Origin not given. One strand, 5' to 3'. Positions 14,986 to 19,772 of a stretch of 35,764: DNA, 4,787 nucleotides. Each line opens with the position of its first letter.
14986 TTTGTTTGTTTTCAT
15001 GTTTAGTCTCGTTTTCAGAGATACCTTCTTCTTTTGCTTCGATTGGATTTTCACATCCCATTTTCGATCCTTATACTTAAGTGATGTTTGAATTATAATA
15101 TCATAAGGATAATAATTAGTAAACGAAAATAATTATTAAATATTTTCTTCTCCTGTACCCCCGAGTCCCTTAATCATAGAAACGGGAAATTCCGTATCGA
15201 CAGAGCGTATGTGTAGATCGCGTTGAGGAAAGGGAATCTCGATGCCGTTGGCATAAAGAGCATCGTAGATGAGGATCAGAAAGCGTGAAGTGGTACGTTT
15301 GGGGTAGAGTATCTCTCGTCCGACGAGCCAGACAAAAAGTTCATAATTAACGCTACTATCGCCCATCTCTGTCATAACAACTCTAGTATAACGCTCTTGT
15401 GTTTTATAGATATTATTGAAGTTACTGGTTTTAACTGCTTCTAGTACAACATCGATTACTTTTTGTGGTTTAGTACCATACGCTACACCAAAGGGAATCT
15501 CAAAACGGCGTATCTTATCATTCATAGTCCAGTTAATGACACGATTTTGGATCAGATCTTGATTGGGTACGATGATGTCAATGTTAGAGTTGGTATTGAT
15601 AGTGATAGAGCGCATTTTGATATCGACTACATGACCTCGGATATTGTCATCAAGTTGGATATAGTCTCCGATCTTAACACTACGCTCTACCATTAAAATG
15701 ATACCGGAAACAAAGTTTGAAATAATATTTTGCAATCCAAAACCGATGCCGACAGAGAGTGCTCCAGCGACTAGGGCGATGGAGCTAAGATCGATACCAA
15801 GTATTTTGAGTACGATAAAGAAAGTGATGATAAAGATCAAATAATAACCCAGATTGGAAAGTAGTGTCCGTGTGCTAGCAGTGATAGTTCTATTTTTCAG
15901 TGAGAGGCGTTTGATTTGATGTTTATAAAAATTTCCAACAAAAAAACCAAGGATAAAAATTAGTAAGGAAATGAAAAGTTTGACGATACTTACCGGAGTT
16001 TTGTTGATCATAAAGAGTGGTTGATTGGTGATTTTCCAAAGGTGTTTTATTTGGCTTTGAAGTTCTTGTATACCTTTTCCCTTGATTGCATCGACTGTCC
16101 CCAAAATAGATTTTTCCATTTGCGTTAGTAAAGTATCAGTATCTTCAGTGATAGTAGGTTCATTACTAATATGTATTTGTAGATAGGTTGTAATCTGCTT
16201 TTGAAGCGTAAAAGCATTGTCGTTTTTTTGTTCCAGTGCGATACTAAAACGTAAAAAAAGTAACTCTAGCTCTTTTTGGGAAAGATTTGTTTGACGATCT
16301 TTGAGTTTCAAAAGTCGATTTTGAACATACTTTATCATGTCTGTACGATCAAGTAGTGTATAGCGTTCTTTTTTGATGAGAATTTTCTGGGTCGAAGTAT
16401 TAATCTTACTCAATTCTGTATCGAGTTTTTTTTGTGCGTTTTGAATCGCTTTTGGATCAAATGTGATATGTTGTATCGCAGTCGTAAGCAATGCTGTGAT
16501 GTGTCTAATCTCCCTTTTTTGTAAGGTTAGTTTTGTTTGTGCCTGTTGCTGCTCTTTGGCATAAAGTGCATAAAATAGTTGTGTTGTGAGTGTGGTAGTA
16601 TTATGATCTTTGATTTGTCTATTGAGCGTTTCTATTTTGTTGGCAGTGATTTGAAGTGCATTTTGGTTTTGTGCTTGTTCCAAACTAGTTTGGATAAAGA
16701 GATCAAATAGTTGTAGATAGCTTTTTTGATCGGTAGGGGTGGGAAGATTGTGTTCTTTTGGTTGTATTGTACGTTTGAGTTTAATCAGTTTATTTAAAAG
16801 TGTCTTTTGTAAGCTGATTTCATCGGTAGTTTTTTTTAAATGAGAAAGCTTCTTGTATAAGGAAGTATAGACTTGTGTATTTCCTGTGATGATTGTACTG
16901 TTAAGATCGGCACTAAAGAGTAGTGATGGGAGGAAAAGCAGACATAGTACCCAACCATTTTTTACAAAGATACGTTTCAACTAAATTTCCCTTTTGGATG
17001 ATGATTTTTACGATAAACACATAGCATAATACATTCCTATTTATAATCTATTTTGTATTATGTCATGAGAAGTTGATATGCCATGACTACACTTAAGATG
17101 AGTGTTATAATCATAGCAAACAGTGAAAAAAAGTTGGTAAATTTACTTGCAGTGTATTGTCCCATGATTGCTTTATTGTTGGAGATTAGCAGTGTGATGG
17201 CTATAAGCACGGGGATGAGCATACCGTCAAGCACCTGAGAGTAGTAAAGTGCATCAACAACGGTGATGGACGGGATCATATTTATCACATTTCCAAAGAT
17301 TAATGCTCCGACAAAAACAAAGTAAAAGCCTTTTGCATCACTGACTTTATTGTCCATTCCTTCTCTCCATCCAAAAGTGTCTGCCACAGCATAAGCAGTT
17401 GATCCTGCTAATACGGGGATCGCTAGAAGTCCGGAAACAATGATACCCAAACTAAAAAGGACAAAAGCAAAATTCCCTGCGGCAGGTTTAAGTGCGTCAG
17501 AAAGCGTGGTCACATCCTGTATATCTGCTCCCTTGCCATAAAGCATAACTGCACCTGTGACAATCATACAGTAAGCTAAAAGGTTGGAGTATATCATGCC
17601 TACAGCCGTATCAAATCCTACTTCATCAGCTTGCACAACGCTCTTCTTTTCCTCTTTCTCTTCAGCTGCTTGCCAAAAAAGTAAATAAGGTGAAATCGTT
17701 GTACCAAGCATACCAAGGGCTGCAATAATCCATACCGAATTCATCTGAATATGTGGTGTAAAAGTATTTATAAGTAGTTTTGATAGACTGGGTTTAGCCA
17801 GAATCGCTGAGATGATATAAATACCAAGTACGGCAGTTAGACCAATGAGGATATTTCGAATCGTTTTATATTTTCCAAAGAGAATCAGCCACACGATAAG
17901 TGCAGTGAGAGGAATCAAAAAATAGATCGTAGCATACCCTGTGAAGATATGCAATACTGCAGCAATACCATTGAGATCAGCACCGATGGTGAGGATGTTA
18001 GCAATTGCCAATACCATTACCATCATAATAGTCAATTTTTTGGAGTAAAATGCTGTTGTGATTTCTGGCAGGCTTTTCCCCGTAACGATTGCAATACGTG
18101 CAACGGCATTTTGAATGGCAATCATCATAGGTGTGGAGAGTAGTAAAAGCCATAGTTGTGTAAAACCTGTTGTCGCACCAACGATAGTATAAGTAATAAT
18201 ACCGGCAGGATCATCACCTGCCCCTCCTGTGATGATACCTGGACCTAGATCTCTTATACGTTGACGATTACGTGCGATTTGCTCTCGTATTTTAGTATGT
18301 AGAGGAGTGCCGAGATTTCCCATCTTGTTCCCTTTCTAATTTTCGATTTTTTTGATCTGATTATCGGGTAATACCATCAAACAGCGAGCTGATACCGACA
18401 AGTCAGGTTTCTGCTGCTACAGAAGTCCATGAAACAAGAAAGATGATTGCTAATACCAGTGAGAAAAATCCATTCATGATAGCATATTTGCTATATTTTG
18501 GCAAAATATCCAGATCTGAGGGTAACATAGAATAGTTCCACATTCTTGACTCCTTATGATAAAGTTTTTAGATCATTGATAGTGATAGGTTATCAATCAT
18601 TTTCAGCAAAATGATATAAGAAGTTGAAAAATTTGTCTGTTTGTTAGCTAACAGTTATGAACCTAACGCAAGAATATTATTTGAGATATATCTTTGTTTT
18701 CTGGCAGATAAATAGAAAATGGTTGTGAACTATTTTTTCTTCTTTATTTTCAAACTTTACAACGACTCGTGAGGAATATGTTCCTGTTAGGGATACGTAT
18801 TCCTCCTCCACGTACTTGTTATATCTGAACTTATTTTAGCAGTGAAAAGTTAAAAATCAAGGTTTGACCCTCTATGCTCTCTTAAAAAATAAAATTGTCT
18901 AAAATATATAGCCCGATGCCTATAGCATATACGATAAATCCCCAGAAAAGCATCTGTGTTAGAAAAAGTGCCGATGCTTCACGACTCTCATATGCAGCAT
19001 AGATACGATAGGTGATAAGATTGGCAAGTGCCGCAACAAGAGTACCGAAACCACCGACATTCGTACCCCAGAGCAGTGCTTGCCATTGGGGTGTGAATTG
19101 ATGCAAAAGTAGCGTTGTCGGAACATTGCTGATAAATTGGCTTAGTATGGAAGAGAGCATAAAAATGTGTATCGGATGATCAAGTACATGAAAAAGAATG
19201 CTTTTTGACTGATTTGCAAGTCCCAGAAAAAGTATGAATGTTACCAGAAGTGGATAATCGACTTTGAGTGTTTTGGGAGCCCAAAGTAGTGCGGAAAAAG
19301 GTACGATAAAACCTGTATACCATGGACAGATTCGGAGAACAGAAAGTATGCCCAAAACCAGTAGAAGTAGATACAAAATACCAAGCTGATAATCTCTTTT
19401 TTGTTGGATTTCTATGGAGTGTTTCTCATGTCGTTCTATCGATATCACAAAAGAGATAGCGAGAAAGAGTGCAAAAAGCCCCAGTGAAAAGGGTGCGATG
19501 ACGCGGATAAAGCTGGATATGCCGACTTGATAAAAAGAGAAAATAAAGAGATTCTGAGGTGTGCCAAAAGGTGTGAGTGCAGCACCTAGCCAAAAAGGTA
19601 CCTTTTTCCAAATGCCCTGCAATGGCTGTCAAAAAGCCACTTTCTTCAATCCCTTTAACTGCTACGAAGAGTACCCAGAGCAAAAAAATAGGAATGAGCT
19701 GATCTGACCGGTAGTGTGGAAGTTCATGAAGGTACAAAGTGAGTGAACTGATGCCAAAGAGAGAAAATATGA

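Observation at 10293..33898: Six copies of a 16-bp palindrome TGTTA-N6-TAACA at a fixed class-II distance from -10 boxes: candidate undescribed Crp/Fnr-type stress and carbon regulon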

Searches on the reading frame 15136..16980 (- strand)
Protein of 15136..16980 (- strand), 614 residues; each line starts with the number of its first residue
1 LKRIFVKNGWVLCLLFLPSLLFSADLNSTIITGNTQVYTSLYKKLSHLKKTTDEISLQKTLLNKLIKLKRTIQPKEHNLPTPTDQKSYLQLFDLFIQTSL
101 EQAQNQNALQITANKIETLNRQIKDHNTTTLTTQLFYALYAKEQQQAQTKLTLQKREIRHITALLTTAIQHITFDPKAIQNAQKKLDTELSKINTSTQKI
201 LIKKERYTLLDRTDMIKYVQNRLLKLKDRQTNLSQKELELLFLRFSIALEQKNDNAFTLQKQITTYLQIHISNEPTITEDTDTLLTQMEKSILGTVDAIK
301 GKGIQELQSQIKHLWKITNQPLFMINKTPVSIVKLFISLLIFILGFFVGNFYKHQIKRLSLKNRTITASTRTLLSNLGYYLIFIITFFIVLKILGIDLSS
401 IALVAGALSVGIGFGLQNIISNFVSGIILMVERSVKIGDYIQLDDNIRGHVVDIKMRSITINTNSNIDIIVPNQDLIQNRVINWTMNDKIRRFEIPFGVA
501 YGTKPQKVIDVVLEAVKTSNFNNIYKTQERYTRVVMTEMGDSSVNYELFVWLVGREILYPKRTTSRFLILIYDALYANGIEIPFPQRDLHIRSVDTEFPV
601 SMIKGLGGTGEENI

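Call 6: search_protein_families(library=pfam, proteins=[window:15136-16980:-])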
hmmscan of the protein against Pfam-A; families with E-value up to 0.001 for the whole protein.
window:15136-16980:- (614 aa): 3 families
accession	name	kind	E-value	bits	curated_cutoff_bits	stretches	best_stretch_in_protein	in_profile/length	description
PF00924.24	MS_channel_2nd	-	2.8e-18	66.2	20.2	1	418-485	1-67/68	Mechanosensitive ion channel, beta-domain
PF21082.3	MS_channel_3rd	-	1.4e-05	25.8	21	1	494-582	2-88/88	Mechanosensitive ion channel MscS, C-terminal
PF21088.3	MS_channel_1st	-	5.8e-05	23.4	23.1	1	379-417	4-42/42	Mechanosensitive ion channel, transmembrane helices 2/3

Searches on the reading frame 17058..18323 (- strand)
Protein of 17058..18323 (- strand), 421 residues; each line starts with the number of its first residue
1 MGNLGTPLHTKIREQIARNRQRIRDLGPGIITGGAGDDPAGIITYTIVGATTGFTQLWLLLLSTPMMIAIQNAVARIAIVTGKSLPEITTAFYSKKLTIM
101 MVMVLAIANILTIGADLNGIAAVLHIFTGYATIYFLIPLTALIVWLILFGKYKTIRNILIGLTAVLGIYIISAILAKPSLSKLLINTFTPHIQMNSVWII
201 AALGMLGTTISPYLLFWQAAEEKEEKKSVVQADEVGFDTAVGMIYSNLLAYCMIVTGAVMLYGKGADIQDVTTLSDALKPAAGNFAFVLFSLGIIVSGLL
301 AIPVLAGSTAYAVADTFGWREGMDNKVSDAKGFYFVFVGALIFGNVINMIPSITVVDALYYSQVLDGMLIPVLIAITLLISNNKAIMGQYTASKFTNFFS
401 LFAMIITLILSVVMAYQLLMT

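Call 6: search_protein_families(library=pfam, proteins=[window:17058-18323:-])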
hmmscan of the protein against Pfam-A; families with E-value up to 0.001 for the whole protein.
window:17058-18323:- (421 aa): 1 family
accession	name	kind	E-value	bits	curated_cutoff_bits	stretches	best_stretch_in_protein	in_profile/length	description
PF01566.24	Nramp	-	5.4e-75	253.1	29.8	1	43-393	2-356/357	Natural resistance-associated macrophage protein-like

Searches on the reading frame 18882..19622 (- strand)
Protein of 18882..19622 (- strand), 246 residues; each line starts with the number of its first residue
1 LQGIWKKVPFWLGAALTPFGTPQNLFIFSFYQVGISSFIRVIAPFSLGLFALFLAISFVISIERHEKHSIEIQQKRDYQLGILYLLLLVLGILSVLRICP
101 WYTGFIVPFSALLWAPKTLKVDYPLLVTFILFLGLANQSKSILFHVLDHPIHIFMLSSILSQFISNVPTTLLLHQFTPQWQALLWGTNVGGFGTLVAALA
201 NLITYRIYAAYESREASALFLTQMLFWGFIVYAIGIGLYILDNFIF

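Call 6: search_protein_families(library=pfam, proteins=[window:18882-19622:-])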
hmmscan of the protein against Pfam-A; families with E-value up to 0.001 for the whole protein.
window:18882-19622:- (246 aa): 1 family
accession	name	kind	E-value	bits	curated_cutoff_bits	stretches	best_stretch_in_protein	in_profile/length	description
PF03600.22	CitMHS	-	1.4e-08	34.7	31.9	1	12-173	132-310/336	Citrate transporter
